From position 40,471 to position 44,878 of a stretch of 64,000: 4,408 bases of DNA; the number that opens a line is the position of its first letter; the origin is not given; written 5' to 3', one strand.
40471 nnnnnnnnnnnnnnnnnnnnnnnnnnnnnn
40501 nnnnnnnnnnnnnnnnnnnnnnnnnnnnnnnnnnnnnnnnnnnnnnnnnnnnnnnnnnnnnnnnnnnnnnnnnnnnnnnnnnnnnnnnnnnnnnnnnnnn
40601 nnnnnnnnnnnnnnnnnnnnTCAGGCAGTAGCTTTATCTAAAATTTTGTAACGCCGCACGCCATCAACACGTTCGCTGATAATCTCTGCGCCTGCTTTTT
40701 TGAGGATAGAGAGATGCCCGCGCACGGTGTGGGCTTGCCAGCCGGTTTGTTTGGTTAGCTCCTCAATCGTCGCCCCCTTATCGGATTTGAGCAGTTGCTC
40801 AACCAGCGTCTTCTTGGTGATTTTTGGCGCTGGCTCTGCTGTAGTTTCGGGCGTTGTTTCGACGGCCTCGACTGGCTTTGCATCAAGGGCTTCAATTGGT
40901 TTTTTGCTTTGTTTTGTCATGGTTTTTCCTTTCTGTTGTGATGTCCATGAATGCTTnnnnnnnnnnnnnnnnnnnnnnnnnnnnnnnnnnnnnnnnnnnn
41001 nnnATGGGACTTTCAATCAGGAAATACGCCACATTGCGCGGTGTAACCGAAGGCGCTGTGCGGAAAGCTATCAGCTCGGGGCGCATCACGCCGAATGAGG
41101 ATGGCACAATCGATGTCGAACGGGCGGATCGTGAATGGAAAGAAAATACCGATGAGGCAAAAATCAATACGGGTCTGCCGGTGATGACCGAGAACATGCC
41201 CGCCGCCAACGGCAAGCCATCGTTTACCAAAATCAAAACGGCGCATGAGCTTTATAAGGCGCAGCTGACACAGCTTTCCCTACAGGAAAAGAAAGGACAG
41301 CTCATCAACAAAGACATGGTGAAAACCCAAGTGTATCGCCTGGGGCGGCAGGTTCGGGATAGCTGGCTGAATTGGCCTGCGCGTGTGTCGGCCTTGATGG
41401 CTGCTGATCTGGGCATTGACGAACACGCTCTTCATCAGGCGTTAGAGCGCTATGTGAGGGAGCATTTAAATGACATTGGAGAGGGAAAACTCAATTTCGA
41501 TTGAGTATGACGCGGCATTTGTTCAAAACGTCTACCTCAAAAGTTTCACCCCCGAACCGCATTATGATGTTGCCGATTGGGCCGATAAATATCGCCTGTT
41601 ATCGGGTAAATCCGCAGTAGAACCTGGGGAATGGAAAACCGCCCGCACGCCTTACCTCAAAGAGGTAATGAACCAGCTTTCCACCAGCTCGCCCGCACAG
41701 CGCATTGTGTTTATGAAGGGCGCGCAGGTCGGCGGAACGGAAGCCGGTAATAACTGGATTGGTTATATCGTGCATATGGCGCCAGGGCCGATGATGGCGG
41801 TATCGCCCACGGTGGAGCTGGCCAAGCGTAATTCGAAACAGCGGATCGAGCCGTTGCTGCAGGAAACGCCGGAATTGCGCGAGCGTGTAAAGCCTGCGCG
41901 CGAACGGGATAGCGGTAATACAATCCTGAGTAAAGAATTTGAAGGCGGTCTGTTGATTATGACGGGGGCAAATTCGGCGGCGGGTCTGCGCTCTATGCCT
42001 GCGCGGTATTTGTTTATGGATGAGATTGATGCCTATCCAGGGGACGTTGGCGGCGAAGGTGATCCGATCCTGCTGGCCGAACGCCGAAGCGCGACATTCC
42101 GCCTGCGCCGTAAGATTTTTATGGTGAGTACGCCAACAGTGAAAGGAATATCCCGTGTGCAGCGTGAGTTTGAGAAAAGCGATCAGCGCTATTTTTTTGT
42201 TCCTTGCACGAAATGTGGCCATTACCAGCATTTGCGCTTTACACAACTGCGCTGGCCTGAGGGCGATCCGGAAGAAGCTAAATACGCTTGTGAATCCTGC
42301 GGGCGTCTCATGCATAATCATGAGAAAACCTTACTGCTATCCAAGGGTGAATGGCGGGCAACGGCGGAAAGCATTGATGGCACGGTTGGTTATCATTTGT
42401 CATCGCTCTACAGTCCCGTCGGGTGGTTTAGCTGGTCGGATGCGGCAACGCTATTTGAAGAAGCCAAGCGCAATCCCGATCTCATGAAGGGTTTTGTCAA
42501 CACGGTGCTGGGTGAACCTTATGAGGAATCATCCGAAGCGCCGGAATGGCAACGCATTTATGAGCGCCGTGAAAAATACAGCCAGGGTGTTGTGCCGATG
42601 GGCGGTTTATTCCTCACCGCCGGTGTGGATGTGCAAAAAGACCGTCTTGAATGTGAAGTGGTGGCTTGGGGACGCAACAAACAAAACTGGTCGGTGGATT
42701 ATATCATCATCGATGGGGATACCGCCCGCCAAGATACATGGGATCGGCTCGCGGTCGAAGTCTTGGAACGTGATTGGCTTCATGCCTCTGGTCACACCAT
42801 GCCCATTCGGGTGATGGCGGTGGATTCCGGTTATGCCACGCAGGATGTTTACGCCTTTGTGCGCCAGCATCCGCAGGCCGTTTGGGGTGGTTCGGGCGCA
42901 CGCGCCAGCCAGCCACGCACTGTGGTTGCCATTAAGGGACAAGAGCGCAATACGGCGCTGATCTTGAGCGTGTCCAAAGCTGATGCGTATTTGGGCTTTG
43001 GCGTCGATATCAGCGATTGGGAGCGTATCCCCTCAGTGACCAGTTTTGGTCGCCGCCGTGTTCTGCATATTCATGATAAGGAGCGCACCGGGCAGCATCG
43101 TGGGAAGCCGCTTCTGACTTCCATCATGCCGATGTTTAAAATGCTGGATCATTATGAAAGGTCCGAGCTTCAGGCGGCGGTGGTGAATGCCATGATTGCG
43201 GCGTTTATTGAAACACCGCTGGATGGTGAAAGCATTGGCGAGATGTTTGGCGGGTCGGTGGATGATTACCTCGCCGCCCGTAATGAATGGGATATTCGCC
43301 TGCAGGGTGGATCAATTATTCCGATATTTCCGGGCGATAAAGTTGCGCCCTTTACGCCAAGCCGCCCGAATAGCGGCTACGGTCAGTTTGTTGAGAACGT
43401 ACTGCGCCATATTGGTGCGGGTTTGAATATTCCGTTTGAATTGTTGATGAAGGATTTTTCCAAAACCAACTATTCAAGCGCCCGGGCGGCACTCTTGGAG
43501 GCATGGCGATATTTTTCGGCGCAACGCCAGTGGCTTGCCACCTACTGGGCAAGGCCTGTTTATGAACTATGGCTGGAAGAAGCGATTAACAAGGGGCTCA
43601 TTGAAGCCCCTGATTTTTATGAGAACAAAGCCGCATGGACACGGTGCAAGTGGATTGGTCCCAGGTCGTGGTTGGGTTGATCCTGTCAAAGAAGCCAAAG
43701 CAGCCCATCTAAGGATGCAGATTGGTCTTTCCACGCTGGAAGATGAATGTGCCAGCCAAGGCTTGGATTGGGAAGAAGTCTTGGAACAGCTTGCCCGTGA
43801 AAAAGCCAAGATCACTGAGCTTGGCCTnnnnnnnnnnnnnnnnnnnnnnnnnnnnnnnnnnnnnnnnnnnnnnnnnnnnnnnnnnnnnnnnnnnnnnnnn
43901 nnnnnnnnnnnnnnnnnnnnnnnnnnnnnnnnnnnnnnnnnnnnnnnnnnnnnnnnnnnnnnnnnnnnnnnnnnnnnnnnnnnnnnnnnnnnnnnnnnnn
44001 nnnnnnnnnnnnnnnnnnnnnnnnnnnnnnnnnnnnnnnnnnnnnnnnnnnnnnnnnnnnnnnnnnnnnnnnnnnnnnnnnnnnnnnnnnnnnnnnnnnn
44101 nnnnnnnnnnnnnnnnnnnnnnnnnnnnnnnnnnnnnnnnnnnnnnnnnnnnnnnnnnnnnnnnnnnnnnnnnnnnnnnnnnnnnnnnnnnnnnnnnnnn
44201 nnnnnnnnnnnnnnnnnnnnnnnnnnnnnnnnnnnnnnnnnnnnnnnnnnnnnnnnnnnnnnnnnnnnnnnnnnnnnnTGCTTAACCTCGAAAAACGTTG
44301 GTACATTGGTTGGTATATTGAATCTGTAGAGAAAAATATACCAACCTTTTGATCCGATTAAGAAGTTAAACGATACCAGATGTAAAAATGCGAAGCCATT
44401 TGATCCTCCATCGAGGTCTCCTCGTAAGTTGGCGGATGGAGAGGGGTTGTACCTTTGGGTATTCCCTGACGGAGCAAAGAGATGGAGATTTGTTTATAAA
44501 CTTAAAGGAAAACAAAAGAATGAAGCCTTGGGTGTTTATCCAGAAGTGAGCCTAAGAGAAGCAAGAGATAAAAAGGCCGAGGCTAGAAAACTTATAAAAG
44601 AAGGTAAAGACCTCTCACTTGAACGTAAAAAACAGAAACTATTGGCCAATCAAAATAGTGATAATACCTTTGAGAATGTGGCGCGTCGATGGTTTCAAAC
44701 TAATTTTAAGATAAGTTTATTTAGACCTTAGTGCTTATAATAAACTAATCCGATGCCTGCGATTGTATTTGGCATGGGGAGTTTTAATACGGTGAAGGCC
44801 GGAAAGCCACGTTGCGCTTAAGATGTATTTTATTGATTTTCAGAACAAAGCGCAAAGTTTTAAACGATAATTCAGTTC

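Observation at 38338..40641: ParB-domain DNA methyltransferase immediately followed by an AT-rich PD-(D/E)xK-like ORF: possible prophage-borne restriction-like or novel defence pair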

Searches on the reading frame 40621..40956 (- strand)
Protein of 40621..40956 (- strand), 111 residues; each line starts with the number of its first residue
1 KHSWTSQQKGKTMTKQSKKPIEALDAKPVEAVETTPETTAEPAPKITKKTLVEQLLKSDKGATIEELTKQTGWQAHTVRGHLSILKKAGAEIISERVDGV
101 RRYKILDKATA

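Call 3: search_protein_families(library=pfam, proteins=[window:40621-40956:-], max_evalue=0.1)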
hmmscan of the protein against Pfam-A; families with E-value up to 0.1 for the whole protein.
window:40621-40956:- (111 aa): 6 families
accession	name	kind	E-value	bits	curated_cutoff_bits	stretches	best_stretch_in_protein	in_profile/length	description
PF11994.14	DUF3489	-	2.1e-18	66.6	29.5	1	47-105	7-68/68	Protein of unknown function (DUF3489)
PF08279.18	HTH_11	-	1.9e-06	28.1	25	1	49-99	3-53/55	HTH domain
PF12840.13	HTH_20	-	0.00046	20.5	27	1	53-89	10-46/51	Helix-turn-helix domain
PF01022.26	HTH_5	-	0.007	16.7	22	1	52-89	8-43/47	Bacterial regulatory protein, arsR family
PF14493.12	HTH_40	-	0.019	15.7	27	1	59-97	10-48/89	Helix-turn-helix domain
PF08280.17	HTH_Mga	-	0.045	14.2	23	1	47-87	6-45/59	M protein trans-acting positive regulator (MGA) HTH domain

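Call 5: search_protein_families(library=phrogs, proteins=[window:40621-40956:-], max_evalue=0.1)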
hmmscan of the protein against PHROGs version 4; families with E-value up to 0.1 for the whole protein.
window:40621-40956:- (111 aa): 9 families
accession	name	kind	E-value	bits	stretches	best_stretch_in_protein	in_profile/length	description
phrog_10315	-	unknown function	1.2e-15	59.2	1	23-109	82-175/177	-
phrog_31231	-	unknown function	0.00011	23.4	1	27-90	54-118/138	-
phrog_27869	-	unknown function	0.00029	21.7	1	21-92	118-188/205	-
phrog_630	-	unknown function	0.0028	18.2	1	20-108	65-142/253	-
phrog_142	-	moron, auxiliary metabolic gene and host takeover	0.003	18.6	1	42-107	7-72/116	Ren-like exclusion protein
phrog_7790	-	unknown function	0.0055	17.6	1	36-89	153-212/258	-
phrog_1687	-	transcription regulation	0.007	17.4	1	47-110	2-65/162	MarR family transcrition regulator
phrog_9129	-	unknown function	0.05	14.6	1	19-79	43-103/184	-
phrog_678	-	DNA, RNA and nucleotide metabolism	0.1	13.2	1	62-102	86-126/346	replication initiation O-like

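Call 8: search_protein_families(library=ncbifam, proteins=[window:40621-40956:-], max_evalue=0.1)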
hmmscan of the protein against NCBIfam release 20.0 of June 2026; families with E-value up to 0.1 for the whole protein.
window:40621-40956:- (111 aa): 4 families
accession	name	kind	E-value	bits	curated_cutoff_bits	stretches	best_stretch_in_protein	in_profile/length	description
NF033788.1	HTH_metalloreg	subfamily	0.00021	21.1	55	1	54-104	18-66/77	metalloregulator ArsR/SmtB family transcription factor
NF041413.1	ArsR_Rv2640c_fam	equivalog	0.029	14.8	155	1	50-102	46-97/118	Rv2640c family ArsR-like transcriptional regulator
NF053660.1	ORF80_fam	equivalog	0.038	13.9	95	1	55-89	10-44/70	ORF80 family leucine zipper DNA-binding protein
NF033789.1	repress_SdpR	subfamily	0.073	13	100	0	54-95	15-54/79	autorepressor SdpR family transcription factor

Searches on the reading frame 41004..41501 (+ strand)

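Call 3: search_protein_families(library=pfam, proteins=[window:41004-41501:+], max_evalue=0.1)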
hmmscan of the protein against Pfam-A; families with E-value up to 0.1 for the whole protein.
window:41004-41501:+ (166 aa): 1 family
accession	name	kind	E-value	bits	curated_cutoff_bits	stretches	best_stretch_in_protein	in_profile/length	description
PF22798.2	DUF5817_CT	-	0.0074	16.5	29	0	5-23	18-36/54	DUF5817, C-terminal domain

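Call 8: search_protein_families(library=ncbifam, proteins=[window:41004-41501:+], max_evalue=0.1)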
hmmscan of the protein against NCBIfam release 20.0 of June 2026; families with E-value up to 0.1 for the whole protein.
window:41004-41501:+ (166 aa): 1 family
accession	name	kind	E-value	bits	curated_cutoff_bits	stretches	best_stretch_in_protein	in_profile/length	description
NF038291.1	rep_pAB02_ORF2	subfamily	0.0031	17.9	85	1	3-114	3-101/172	plasmid replication DNA-binding protein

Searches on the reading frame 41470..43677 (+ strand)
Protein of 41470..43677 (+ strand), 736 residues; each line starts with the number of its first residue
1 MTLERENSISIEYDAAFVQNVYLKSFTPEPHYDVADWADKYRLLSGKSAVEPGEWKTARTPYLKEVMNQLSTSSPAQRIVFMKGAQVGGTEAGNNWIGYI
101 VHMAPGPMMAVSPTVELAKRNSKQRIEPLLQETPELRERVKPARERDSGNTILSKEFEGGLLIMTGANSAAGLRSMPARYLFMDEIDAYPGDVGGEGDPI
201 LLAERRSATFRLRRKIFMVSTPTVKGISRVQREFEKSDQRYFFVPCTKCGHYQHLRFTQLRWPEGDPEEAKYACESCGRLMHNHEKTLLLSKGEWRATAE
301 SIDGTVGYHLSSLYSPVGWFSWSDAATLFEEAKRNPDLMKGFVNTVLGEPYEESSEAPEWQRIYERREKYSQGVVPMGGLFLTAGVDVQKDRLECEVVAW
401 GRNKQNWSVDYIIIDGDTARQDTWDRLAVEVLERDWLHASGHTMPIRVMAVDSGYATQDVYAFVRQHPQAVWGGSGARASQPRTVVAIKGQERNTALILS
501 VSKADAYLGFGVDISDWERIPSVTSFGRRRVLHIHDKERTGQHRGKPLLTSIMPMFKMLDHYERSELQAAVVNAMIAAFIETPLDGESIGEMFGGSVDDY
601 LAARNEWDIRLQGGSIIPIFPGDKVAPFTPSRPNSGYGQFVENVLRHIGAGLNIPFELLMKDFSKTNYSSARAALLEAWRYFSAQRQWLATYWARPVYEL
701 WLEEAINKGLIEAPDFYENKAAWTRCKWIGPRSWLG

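Call 3: search_protein_families(library=pfam, proteins=[window:41470-43677:+], max_evalue=0.1)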
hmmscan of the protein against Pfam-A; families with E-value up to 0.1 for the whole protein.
window:41470-43677:+ (736 aa): 4 families
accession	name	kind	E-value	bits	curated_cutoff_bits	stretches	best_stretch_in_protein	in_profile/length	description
PF05876.18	GpA_ATPase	-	1.4e-95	320.1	25.6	1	50-295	2-247/247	Phage terminase large subunit gpA, ATPase domain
PF20454.4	GpA_nuclease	-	2.3e-60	204.7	22.5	1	305-504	1-189/294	Terminase large subunit gpA, endonuclease domain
PF05136.18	Phage_portal_2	-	1.5e-50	172.8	32.9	1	512-686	182-354/354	Phage portal protein, lambda family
PF00628.35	PHD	-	0.051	14.1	24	0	237-277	7-47/47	PHD-finger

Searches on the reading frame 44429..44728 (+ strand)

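Call 39: search_protein_families(library=pfam, proteins=[window:44429-44728:+], max_evalue=0.01)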
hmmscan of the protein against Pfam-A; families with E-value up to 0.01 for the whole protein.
window:44429-44728:+ (100 aa): 1 family
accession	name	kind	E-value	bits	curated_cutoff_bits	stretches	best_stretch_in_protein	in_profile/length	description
PF13356.12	Arm-DNA-bind_3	-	1.3e-21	76.9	27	1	2-69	18-83/83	Arm DNA-binding domain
